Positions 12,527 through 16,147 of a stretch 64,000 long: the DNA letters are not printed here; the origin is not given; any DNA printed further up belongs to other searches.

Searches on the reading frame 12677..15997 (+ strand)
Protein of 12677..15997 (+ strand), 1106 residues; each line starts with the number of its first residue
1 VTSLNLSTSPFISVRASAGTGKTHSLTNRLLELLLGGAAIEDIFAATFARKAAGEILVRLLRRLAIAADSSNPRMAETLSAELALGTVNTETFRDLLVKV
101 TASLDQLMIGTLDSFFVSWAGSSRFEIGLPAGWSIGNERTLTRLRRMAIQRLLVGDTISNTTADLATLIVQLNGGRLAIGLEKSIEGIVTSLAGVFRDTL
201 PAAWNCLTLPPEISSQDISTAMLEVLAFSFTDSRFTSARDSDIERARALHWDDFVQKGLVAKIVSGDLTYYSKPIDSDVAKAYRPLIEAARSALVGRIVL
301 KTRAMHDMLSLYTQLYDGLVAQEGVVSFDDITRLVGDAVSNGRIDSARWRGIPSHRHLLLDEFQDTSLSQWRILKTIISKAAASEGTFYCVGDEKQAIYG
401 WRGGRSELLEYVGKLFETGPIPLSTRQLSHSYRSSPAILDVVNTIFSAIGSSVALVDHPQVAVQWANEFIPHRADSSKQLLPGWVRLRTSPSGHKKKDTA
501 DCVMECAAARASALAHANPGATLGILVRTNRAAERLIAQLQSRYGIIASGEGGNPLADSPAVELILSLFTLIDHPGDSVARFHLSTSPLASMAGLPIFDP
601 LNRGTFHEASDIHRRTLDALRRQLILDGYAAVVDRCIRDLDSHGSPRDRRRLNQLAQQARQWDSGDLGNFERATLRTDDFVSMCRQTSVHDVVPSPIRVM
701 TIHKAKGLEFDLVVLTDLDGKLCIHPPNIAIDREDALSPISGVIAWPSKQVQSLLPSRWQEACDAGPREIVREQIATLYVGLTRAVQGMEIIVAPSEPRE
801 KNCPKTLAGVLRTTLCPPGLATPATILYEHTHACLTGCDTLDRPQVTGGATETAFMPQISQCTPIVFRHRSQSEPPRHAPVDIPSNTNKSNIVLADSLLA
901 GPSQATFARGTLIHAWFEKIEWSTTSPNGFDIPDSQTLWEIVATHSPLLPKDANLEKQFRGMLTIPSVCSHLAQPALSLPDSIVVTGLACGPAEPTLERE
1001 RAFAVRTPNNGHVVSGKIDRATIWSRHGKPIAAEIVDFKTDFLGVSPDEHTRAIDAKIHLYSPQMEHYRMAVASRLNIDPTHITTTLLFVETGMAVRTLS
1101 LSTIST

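Call 24: search_protein_families(library=pfam, proteins=[window:12677-15997:+], max_evalue=0.001)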
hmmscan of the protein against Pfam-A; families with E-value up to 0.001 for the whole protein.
window:12677-15997:+ (1106 aa): 4 families
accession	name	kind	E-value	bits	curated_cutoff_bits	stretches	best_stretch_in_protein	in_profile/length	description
PF00580.27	UvrD-helicase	-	3.1e-32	112.8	23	1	12-414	16-268/271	UvrD/REP helicase N-terminal domain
PF13361.12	UvrD_C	-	1.3e-11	45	25.6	1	691-792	283-346/350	UvrD-like helicase C-terminal domain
PF13245.12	AAA_19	-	3.6e-10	40.6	25.1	0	8-63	10-64/134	AAA domain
PF13538.12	UvrD_C_2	-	3.9e-07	30.3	27.4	1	697-719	2-24/52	UvrD-like helicase C-terminal domain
